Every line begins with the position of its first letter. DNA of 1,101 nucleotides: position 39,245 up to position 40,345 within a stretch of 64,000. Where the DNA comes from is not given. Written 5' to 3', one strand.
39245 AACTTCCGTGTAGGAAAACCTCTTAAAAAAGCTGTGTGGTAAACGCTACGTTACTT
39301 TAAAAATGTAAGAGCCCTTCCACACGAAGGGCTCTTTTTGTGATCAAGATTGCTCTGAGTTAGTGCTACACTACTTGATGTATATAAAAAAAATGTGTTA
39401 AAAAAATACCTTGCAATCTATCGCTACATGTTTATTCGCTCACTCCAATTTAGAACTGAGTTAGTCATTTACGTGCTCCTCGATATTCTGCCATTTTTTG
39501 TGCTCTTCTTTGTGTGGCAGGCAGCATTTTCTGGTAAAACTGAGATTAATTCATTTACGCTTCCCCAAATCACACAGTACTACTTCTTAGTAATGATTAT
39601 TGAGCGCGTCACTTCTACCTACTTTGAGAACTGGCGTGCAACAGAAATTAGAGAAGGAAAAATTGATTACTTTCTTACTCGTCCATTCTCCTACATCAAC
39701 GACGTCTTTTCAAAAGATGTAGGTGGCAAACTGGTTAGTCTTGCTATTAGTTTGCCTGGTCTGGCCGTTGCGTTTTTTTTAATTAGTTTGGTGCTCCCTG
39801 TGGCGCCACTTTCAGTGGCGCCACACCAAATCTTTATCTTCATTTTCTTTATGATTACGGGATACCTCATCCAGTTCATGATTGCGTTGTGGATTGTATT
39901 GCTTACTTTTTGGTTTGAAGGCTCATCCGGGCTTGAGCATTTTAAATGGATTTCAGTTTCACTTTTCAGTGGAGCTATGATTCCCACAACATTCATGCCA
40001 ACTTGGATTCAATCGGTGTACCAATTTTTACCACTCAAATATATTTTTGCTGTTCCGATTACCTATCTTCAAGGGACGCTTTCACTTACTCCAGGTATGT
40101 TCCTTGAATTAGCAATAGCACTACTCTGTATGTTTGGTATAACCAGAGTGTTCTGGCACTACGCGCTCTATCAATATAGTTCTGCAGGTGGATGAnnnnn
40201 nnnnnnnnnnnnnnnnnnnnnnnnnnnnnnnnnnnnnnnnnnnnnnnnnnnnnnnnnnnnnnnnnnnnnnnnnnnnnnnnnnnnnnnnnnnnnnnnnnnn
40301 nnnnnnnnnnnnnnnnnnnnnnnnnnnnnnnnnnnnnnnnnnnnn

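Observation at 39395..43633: ABC-2 exporter locus with four paralogous permease genes surrounding a single ATPase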

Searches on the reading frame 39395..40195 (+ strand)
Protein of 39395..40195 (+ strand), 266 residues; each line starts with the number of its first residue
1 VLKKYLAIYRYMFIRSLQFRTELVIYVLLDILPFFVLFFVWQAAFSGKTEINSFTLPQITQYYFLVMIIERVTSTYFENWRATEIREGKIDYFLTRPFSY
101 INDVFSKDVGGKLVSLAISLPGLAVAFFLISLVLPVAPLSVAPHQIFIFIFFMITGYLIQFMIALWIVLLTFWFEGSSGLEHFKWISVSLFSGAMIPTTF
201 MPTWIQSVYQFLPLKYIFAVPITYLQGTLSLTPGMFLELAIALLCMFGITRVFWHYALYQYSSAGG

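Call 3: search_protein_families(library=pfam, proteins=[window:39395-40195:+], max_evalue=0.1)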
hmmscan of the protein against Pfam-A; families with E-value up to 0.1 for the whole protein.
window:39395-40195:+ (266 aa): 1 family
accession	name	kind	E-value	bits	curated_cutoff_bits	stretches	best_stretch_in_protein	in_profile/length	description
PF06182.17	ABC2_membrane_6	-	3.6e-25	89.5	22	1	33-265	3-229/229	ABC-2 family transporter protein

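Call 4: search_protein_families(library=ncbifam, proteins=[window:39395-40195:+], max_evalue=0.1)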
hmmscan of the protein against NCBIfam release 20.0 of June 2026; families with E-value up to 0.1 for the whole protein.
window:39395-40195:+ (266 aa): 1 family
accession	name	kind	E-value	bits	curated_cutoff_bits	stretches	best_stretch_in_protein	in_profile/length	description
TIGR01247.1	drrB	subfamily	0.00022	21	223.05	1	93-245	82-222/236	daunorubicin resistance ABC transporter membrane protein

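Call 22: search_solved_structures(query=A3, max_evalue=1)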
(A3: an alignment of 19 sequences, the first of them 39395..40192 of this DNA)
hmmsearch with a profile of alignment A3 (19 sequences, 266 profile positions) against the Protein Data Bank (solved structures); distinct sequences matched with E-value up to 1: 3.
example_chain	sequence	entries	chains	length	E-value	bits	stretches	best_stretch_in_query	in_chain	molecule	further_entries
8z01_A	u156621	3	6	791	0.052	16.4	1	112-253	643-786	ABC transporter G family member 23-like Protein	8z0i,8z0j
8yzp_A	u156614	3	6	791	0.052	16.4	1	112-253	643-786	ABC transporter G family member 23-like Protein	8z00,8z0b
9ju6_A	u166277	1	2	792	0.076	15.9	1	112-253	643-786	ABC transporter G family member 23-like Protein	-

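Call 24: find_homologous_proteins(query=window:39395-40192:+, max_evalue=0.00001)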
Query window:39395-40192:+ (266 aa): 114 proteins with E <= 0.00001 among 905 candidates.
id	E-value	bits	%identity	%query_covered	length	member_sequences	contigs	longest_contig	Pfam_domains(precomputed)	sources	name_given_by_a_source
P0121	3.9e-167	572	100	100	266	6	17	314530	PF06182.18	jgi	-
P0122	1.1e-140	486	83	100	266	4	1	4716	PF06182.18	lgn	-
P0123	1.5e-130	453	76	100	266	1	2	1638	PF06182.18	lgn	-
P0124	7.5e-123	427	76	96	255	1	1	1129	PF06182.18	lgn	-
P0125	1.2e-120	420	69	100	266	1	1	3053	PF06182.18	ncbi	-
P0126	2.9e-120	419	71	100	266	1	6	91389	PF06182.18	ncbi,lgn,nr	ncbi:MAG: ABC-2 family transporter protein [Pseudomonadales bacterium]|nr:ABC-2 family transporter p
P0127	1.1e-112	394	68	100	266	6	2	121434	PF06182.18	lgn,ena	-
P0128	1.6e-111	390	67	100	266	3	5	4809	PF06182.18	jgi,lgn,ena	-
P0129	1.4e-108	381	64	100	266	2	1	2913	PF06182.18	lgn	-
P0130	4.1e-104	366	65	96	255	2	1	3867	PF06182.18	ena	-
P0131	2.7e-103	363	64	96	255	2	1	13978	PF06182.18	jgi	jgi:ABC-2 type transport system permease protein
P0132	2.3e-97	344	60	100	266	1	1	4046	PF01061.30,PF06182.18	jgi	jgi:ABC-2 type transport system permease protein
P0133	8.9e-90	319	55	100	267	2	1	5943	PF06182.18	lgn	-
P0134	1.0e-87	312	56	96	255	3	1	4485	PF06182.18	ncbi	-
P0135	1.8e-84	301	52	100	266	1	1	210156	PF06182.18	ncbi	-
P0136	6.3e-84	300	55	96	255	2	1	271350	PF06182.18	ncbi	-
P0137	2.4e-82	295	54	96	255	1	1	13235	PF06182.18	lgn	-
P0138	1.3e-81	292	55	96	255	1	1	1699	PF06182.18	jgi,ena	-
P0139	5.1e-81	290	53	96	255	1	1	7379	PF06182.18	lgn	-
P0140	2.8e-80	288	51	96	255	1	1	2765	PF06182.18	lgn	-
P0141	1.5e-79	285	53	96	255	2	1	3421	PF06182.18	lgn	-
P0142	1.6e-79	285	54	96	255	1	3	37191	PF06182.18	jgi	jgi:ABC-2 type transport system permease protein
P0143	2.0e-79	285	53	96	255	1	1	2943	PF06182.18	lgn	-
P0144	2.1e-79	285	53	96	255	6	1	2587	PF06182.18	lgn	-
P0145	3.0e-79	284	51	96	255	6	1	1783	PF06182.18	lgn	-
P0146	3.1e-79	284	52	96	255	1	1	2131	PF06182.18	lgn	-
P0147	4.3e-79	284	53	96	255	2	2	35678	PF06182.18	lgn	-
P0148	5.6e-79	283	53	96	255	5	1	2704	PF06182.18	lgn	-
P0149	6.4e-79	283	53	96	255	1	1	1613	PF06182.18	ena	-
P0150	6.6e-79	283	51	96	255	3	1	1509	PF06182.18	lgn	-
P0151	2.1e-78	282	51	96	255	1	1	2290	PF06182.18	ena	-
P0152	2.3e-78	281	53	96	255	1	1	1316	PF06182.18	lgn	-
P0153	3.2e-78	281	53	96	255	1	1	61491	PF06182.18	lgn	-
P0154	3.6e-78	281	52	96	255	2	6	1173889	PF06182.18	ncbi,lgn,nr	ncbi:MAG: ABC transporter permease [Patescibacteria group bacterium]|nr:MAG: ABC transporter permeas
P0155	3.9e-78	281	53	96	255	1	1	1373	PF06182.18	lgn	-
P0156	1.1e-77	279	50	96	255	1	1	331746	PF06182.18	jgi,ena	jgi:ABC-2 type transport system permease protein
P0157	2.4e-77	278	51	96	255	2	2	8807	PF06182.18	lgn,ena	-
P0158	3.1e-77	278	50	96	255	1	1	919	PF06182.18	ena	-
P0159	1.6e-76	275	53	96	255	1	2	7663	PF06182.18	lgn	-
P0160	1.8e-76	275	48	100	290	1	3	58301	PF06182.18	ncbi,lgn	-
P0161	2.3e-76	275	51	96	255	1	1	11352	PF06182.18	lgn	-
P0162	4.7e-76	274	52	96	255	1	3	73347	PF06182.18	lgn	-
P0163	7.4e-76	273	52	96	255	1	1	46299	PF06182.18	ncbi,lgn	-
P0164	1.3e-75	272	52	96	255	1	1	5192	PF06182.18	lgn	-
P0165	1.3e-75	272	51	96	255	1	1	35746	PF06182.18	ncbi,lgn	-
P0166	1.9e-75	272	50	96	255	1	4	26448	PF06182.18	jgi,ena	-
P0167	5.6e-75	270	50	96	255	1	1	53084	PF06182.18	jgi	jgi:ABC-2 type transport system permease protein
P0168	7.0e-75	270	51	96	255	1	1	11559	PF06182.18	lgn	-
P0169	7.4e-75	270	51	96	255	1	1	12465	PF06182.18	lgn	-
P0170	1.0e-74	269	53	96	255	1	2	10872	PF06182.18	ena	-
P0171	1.1e-74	269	51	96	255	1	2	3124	PF06182.18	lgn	-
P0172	7.0e-74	267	51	96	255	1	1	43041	PF06182.18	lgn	-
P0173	8.3e-70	253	44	100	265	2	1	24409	PF06182.18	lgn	-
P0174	2.7e-68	248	45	100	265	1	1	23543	PF06182.18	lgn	-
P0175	1.4e-66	243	44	100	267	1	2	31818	PF06182.18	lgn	-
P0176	2.3e-65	239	44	100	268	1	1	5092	PF06182.18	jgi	jgi:ABC-2 type transport system permease protein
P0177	2.6e-65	239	45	100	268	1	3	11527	PF01061.30,PF06182.18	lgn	-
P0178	8.8e-65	237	45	100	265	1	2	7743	PF06182.18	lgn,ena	-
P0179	1.2e-64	237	45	100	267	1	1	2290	PF06182.18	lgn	-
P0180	1.7e-64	236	43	100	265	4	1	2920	PF06182.18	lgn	-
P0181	1.8e-64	236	44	100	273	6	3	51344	PF06182.18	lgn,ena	-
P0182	5.4e-64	234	45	100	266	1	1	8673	PF01061.30,PF06182.18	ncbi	-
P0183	8.4e-64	234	43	100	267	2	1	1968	PF06182.18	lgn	-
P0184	8.0e-63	231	43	100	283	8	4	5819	PF06182.18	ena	-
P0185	3.0e-62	229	43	100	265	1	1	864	PF06182.18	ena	-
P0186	5.6e-62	228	41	100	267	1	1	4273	PF06182.18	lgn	-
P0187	2.2e-61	226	43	97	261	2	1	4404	PF06182.18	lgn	-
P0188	3.1e-61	225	45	89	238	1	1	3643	PF01061.30,PF06182.18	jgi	jgi:ABC-2 type transport system permease protein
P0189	3.9e-61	225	44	99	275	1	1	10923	PF06182.18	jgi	jgi:ABC-2 type transport system permease protein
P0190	5.5e-61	225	41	100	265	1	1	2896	PF06182.18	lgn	-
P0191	3.7e-60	222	41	100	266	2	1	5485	PF06182.18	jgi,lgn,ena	-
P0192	4.0e-60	222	42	100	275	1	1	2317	PF06182.18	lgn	-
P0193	1.1e-59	220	43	100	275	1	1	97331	PF06182.18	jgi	jgi:ABC-2 type transport system permease protein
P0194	1.3e-59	220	42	100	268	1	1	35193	PF06182.18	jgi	jgi:ABC-2 type transport system permease protein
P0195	2.1e-59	219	41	94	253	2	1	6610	PF06182.18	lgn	-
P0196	5.0e-59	218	41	100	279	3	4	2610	PF06182.18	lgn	-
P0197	8.2e-59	217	42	100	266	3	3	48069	PF06182.18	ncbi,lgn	-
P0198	9.7e-59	217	40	100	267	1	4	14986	PF06182.18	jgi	jgi:ABC-2 type transport system permease protein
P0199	1.0e-58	217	43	100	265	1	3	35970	PF06182.18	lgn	-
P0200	1.1e-58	217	42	99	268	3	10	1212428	PF06182.18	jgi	jgi:ABC-2 type transport system permease protein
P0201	1.2e-58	217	43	99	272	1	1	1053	PF06182.18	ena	-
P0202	1.3e-58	217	40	99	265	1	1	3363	PF06182.18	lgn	-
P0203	2.5e-58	216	42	100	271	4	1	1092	PF06182.18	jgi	jgi:ABC-2 type transport system permease protein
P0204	3.0e-58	216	42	100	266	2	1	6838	PF06182.18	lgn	-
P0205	5.1e-58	215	41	100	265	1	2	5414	PF06182.18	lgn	-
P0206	5.9e-58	215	42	100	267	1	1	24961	PF06182.18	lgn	-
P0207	7.1e-58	214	42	100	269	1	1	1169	PF06182.18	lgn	-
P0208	1.2e-57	214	38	100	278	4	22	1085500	PF06182.18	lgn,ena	-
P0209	4.1e-57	212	45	99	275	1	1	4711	PF06182.18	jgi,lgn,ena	-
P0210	4.4e-57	212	41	99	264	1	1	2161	PF06182.18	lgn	-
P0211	5.9e-57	211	41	99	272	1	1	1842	PF06182.18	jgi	jgi:ABC-2 type transport system permease protein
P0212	6.5e-57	211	39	100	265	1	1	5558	PF06182.18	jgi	jgi:ABC-2 type transport system permease protein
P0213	9.9e-57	211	43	100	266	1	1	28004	PF06182.18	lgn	-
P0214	2.3e-56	209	39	99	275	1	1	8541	PF06182.18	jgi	jgi:ABC-2 type transport system permease protein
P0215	6.0e-56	208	43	100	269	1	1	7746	PF06182.18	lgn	-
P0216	1.1e-54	204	39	99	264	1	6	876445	PF01061.30,PF06182.18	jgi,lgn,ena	-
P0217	1.2e-54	204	41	100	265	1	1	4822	PF06182.18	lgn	-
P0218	3.1e-54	202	42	100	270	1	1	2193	PF06182.18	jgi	jgi:ABC-2 type transport system permease protein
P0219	3.0e-53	199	41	99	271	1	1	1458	PF06182.18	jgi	jgi:ABC-2 type transport system permease protein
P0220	7.7e-53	198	40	91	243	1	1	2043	PF06182.18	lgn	-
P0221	1.3e-52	197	41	95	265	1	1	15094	PF06182.18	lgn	-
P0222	4.1e-52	195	40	100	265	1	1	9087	PF06182.18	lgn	-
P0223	5.8e-52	195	40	100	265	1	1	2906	PF06182.18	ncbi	-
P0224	6.2e-52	195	41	95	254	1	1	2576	PF06182.18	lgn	-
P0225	2.0e-51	193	41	95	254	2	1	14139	PF01061.30,PF06182.18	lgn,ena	-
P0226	3.1e-51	193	37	99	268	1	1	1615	PF06182.18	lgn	-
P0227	6.0e-51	192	41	91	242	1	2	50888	PF06182.18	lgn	-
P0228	1.4e-50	190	36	100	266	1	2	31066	PF06182.18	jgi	jgi:ABC-2 type transport system permease protein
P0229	1.5e-50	190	38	100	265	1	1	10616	PF06182.18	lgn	-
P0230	7.6e-50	188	42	86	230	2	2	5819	PF06182.18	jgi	jgi:ABC-2 type transport system permease protein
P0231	9.7e-50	188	37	100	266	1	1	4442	PF06182.18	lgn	-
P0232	1.4e-49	187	40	100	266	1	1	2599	PF06182.18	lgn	-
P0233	5.8e-49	185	38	92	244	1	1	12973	PF06182.18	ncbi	-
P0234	6.0e-49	185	39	100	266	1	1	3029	PF06182.18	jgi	jgi:ABC-2 type transport system permease protein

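Call 37: predict_structure(alignment_id=A4)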
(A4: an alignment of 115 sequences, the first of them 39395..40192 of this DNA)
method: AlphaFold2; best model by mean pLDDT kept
length: 266 residues; sequences in the alignment: 115
mean_pLDDT: 93.1   pTM: 0.89
mean pLDDT of the five models: 93.1, 92.4, 92.2, 92.0, 91.1
residues with pLDDT >= 90: 216; 70-90: 49; 50-70: 1; < 50: 0
segments of 3 or more residues with pLDDT < 50: none
pLDDT, mean of each block of 10 residues (from residue 1): 82 84 90 94 95 95 96 95 92 88 93 92 94 92 95 98 97 92 95 94 94 96 95 97 98 95 85
secondary structure, 60 per line:
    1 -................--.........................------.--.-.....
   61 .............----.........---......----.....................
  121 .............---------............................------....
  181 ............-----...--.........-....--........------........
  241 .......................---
elements in order: H2-17 H20-44 H56-73 H78-86 H90-95 H100-133 H143-170 H177-192 H203-211 H213-216 H219-226 H233-263

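Call 39: fold_search(model_id=the predicted structure, library=pdb)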
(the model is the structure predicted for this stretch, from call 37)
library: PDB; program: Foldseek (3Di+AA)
matches with E <= 10: 67; with E <= 0.001: 0
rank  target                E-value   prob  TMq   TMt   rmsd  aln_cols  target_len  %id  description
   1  8yzp_A                4.5e-03  1.00  0.47  0.22   6.1       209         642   17  Tribolium castaneum ABCH-9C in complex with ceramide(d36:1) (released 2025-04-16)
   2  8z01_B                5.4e-03  1.00  0.50  0.23   4.8       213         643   17  Tribolium castaneum ABCH-9C(E224Q) mutant in complex with LMNG and ceramide(d36:1) (released 2025-04-16)
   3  8z01_A                6.4e-03  1.00  0.44  0.21   6.0       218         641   17  Tribolium castaneum ABCH-9C(E224Q) mutant in complex with LMNG and ceramide(d36:1) (released 2025-04-16)
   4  8dl0_B                1.3e-02  1.00  0.57  0.60   5.1       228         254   15  CryoEM structure of the nucleotide-free and open channel A.aeolicus WzmWzt transporter (released 2022-09-21)
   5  8tsi_C                1.3e-02  1.00  0.63  0.65   5.1       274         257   14  S. thermodepolymerans KpsMT-KpsE in complex with ADP:AlF4- (released 2024-04-17)
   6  7k2t_B                1.3e-02  1.00  0.54  0.57   5.9       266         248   15  Mg2+/ATP-bound structure of the full-length WzmWzt O antigen ABC transporter in lipid nanodiscs (released 2021-01-13)
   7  8tsh_C                2.1e-02  1.00  0.64  0.65   5.1       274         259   12  S. thermodepolymerans KpsMT(E151Q)-KpsE in complex with ATP (released 2024-04-17)
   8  8tsl_C                2.9e-02  1.00  0.59  0.61   5.8       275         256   11  S. thermodepolymerans KpsM-KpsE in Apo 2 state with rigid body fitted KpsT (released 2024-04-17)
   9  8p8j_A                3.1e-02  0.99  0.42  0.25   8.3       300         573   15  Structure of 5D3-Fab and nanobody(Nb96)-bound ABCG2 (released 2023-08-30)
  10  8z0j_A                3.4e-02  1.00  0.41  0.21   6.0       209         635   17  Tribolium castaneum ABCH-9C(E224Q) mutant complexed with ATP in the presence of fenoxycarb (released 2025-04-16)
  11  6oih_C                3.7e-02  1.00  0.60  0.63   5.4       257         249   16  Crystal structure of O-antigen polysaccharide ABC-transporter (released 2019-04-17)
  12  8tsh_D                3.7e-02  1.00  0.53  0.54   6.5       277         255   11  S. thermodepolymerans KpsMT(E151Q)-KpsE in complex with ATP (released 2024-04-17)
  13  8bi0_A                3.7e-02  1.00  0.45  0.26   7.7       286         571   15  ABCG2 turnover-2 state with tariquidar bound (released 2023-01-11)
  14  7o0y_D                3.7e-02  0.99  0.41  0.41   8.8       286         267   15  ABC transporter NosDFY, nucleotide-free in GDN (released 2022-04-13)
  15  7o17_E                3.9e-02  1.00  0.50  0.51   8.0       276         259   17  ABC transporter NosDFY E154Q, ATP-bound in lipid nanodisc (released 2022-04-13)
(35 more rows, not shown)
